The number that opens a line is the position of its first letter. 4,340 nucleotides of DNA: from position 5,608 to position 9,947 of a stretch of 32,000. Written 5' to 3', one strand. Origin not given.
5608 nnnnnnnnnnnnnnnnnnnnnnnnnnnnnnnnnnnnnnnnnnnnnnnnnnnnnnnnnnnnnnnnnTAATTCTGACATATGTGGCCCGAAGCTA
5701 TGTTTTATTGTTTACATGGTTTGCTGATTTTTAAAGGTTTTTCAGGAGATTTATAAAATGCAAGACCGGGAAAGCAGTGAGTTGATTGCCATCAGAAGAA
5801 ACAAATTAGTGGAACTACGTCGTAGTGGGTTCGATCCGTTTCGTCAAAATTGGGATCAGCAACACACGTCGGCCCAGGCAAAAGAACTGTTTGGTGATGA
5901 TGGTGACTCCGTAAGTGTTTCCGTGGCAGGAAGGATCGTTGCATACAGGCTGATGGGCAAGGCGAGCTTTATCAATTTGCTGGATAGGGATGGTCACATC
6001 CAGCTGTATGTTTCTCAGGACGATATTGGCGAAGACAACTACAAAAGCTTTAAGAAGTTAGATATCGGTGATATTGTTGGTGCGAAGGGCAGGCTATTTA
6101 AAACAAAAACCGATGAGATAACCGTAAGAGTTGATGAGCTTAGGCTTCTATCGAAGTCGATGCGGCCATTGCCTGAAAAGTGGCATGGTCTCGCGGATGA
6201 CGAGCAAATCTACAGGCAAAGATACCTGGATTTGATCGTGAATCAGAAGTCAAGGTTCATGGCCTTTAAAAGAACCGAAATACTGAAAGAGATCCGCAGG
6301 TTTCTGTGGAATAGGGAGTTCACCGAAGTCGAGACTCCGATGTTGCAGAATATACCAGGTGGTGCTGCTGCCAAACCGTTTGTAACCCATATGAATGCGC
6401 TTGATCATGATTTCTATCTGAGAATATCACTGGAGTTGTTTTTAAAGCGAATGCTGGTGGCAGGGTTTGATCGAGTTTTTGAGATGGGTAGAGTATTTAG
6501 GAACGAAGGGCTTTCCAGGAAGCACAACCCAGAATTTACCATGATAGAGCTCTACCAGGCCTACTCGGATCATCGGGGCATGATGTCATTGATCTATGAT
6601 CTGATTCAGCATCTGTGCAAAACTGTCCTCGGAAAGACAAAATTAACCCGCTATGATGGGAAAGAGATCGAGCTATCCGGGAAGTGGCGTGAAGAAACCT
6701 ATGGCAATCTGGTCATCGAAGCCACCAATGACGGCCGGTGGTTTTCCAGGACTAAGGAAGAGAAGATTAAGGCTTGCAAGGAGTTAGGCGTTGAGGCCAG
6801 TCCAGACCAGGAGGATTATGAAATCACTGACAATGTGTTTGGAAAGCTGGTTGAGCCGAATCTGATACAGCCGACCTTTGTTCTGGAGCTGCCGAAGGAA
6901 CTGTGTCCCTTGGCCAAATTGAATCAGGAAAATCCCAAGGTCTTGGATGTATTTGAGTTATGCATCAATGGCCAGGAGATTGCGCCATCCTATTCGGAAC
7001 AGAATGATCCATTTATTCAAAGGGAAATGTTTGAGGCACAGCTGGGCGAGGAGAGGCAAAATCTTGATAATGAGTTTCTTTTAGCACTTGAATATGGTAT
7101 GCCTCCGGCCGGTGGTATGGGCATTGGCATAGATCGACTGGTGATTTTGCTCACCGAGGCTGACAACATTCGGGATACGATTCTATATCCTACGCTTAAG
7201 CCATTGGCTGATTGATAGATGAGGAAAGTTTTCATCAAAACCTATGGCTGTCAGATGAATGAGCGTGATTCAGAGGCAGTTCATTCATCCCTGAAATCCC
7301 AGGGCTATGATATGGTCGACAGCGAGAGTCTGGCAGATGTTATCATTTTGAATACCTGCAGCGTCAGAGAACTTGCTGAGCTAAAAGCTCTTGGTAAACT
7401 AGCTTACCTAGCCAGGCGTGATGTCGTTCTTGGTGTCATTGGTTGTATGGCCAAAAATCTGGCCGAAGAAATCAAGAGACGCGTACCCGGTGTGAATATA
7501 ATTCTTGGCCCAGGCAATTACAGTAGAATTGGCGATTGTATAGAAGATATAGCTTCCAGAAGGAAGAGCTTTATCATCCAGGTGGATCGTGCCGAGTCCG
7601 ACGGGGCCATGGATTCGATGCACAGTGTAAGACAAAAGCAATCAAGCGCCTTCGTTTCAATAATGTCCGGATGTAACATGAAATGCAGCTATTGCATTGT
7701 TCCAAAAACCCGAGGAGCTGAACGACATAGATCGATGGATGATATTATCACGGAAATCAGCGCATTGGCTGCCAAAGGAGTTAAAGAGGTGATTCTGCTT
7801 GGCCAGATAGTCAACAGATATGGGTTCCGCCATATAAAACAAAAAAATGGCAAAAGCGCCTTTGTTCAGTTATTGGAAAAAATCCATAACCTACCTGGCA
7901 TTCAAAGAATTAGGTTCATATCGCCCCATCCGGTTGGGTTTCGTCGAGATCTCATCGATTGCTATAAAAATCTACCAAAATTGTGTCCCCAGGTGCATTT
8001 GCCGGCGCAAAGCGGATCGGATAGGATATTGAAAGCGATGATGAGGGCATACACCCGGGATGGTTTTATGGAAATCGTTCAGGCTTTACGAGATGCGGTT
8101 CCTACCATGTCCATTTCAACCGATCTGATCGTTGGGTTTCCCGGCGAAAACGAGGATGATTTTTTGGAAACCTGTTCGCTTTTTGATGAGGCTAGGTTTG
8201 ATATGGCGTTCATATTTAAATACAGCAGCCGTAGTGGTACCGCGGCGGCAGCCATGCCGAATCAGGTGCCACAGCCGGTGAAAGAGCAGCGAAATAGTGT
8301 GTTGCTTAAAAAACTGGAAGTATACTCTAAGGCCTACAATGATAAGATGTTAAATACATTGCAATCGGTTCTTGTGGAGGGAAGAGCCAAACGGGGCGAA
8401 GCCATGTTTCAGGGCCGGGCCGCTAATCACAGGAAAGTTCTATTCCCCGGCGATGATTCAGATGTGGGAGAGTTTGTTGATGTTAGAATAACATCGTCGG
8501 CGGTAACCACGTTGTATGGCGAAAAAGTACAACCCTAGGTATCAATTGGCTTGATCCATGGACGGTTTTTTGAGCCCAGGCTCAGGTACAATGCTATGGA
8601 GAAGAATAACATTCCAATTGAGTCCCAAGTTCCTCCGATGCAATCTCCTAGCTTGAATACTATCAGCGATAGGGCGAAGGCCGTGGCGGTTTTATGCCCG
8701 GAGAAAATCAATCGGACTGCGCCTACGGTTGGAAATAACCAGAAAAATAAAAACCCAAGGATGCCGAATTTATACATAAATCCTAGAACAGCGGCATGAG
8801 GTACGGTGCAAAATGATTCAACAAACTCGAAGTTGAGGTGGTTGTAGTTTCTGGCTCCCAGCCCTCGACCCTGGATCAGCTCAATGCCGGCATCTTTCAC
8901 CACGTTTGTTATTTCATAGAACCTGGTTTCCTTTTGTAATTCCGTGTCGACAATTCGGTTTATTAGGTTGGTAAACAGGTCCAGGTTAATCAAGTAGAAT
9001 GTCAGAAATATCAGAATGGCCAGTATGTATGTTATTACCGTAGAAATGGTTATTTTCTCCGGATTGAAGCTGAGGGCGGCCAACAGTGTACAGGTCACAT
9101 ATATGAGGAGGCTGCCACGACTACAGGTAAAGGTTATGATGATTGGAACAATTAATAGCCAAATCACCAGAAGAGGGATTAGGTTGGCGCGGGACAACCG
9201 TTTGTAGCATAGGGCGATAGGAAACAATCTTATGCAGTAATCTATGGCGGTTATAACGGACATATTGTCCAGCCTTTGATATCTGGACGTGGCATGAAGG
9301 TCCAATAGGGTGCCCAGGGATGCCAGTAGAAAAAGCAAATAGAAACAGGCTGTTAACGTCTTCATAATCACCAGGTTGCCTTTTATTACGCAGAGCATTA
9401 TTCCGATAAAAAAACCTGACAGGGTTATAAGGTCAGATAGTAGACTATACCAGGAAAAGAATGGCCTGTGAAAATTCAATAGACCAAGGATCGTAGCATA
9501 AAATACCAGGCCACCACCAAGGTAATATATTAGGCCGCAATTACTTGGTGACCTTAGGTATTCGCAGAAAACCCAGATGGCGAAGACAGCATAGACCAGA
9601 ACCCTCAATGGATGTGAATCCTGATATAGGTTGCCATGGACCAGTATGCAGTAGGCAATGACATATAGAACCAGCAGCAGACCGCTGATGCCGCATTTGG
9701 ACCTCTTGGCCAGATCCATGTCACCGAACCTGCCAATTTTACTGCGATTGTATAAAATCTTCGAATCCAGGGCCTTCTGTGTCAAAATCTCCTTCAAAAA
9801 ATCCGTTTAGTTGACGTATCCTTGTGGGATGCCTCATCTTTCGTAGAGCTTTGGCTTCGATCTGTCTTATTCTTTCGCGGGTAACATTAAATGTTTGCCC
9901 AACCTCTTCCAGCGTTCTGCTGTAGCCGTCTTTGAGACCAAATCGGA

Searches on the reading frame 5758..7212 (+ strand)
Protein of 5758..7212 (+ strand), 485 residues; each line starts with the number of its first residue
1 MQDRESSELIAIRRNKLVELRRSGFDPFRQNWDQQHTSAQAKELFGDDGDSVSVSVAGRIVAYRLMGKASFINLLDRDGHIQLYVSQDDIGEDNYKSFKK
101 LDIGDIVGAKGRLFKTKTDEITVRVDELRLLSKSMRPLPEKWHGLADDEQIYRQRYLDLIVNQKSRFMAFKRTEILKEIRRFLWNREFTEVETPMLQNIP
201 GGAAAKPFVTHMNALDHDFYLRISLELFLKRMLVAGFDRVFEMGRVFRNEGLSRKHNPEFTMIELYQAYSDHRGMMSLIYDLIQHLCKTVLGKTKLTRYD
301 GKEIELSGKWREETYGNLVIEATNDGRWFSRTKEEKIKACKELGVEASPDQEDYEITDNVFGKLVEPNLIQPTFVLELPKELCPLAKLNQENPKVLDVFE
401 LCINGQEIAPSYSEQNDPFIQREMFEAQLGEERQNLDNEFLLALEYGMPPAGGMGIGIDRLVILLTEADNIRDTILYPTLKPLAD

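Call 88: search_protein_families(library=ncbifam, proteins=[window:5758-7212:+], max_evalue=1e-10)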
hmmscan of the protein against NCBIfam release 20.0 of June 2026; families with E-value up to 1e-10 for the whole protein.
window:5758-7212:+ (485 aa): 14 families
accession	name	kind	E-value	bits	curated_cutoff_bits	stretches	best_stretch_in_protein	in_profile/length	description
NF001756.1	PRK00484.1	subfamily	1.3e-183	611.2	468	1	8-482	2-487/488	lysine--tRNA ligase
TIGR00499.1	lysS_bact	equivalog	9.1e-165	549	427.6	1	8-482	4-494/496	lysine--tRNA ligase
NF002821.0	PRK02983.1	equivalog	1.2e-139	467.3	742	1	3-482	615-1100/1102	bifunctional lysylphosphatidylglycerol synthetase/lysine--tRNA ligase LysX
NF009101.0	PRK12445.1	subfamily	6.2e-135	450.6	1026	1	11-482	20-503/505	lysine--tRNA ligase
TIGR00462.1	genX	equivalog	3.6e-60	204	286.9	1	171-475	3-302/304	EF-P lysine aminoacylase EpmA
NF006828.0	PRK09350.1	equivalog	2.6e-52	178.1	264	1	170-478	17-321/325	elongation factor P--(R)-beta-lysine ligase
TIGR00459.1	aspS_bact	equivalog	3.4e-52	177.6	373.85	2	53-293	18-263/586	aspartate--tRNA ligase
NF001750.0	PRK00476.1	equivalog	2.7e-47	161.4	443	2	53-294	20-269/590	aspartate--tRNA ligase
TIGR00458.1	aspS_nondisc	equivalog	1.5e-45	156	368.4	1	48-478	9-420/428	aspartate--tRNA(Asn) ligase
NF003483.0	PRK05159.1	equivalog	1.8e-45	155.6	353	1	50-478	16-430/438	aspartate--tRNA(Asn) ligase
NF003037.0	PRK03932.1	equivalog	2e-32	112.8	414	1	44-480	9-445/451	asparagine--tRNA ligase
NF009460.0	PRK12820.1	equivalog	2.1e-31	108.8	1379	1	52-287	36-291/723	bifunctional aspartyl-tRNA synthetase/aspartyl/glutamyl-tRNA amidotransferase subunit C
TIGR00457.1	asnS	equivalog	7.1e-28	97.6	342.6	1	53-480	18-449/455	asparagine--tRNA ligase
NF005052.0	PRK06462.1-1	equivalog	6.9e-11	41.8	368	1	164-480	44-346/353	asparagine synthetase A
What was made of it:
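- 5758..7215 (+): lysS, the downstream neighbour (not nrdB). NCBIfam TIGR00499, 549 bits, cut-off 427.6 (call 88).
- Checked: The next gene is lysS (TIGR00499, 549 bits, cut-off 427.6) (call 88).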

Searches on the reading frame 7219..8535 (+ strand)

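Call 88: search_protein_families(library=ncbifam, proteins=[window:7219-8535:+], max_evalue=1e-10)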
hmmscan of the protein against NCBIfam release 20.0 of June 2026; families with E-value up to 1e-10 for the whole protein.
window:7219-8535:+ (439 aa): 9 families
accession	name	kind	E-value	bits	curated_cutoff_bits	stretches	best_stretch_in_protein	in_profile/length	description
TIGR00089.1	TIGR00089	subfamily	2.4e-136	455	251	1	3-434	1-429/429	MiaB/RimO family radical SAM methylthiotransferase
TIGR01574.1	miaB-methiolase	equivalog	1e-133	446.6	355.3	1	3-436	1-436/437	tRNA (N6-isopentenyl adenosine(37)-C2)-methylthiotransferase MiaB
TIGR01579.1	MiaB-like-C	equivalog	3.1e-89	300.1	357.05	1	6-424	1-416/416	tRNA (N(6)-L-threonylcarbamoyladenosine(37)-C(2))-methylthiotransferase MtaB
TIGR01125.1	TIGR01125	equivalog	1.8e-85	287.6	356.95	1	3-434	1-432/432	30S ribosomal protein S12 methylthiotransferase RimO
NF010916.0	PRK14336.1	equivalog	3.8e-85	286.2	606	1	1-435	1-411/418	tRNA (N6-isopentenyl adenosine(37)-C2)-methylthiotransferase MiaB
TIGR01578.1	MiaB-like-B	hypoth_equivalog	4e-80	269.7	314.7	1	3-436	1-420/421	tRNA (N(6)-L-threonylcarbamoyladenosine(37)-C(2))-methylthiotransferase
TIGR04014.1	B12_SAM_MJ_0865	equivalog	5.6e-24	84.7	360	1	142-344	159-355/434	methyl-coenzyme M reductase glutamine C-methyltransferase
TIGR04013.1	B12_SAM_MJ_1487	hypoth_equivalog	1.9e-20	73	251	1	125-325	132-333/382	TIGR04013 family B12-binding domain/radical SAM domain-containing protein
TIGR04479.1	bcpD_PhpK_rSAM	subfamily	5.6e-15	54.7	600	0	256-328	342-412/504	PhpK family radical SAM P-methyltransferase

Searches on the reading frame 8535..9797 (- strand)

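Call 66: search_protein_families(library=pfam, proteins=[window:8535-9797:-], max_evalue=0.001)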
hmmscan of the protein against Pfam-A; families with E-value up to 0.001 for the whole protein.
window:8535-9797:- (420 aa): 1 family
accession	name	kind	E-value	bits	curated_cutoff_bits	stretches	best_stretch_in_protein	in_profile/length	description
PF04932.20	Wzy_C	-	0.00034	20.9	31.7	1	214-352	5-148/149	O-Antigen ligase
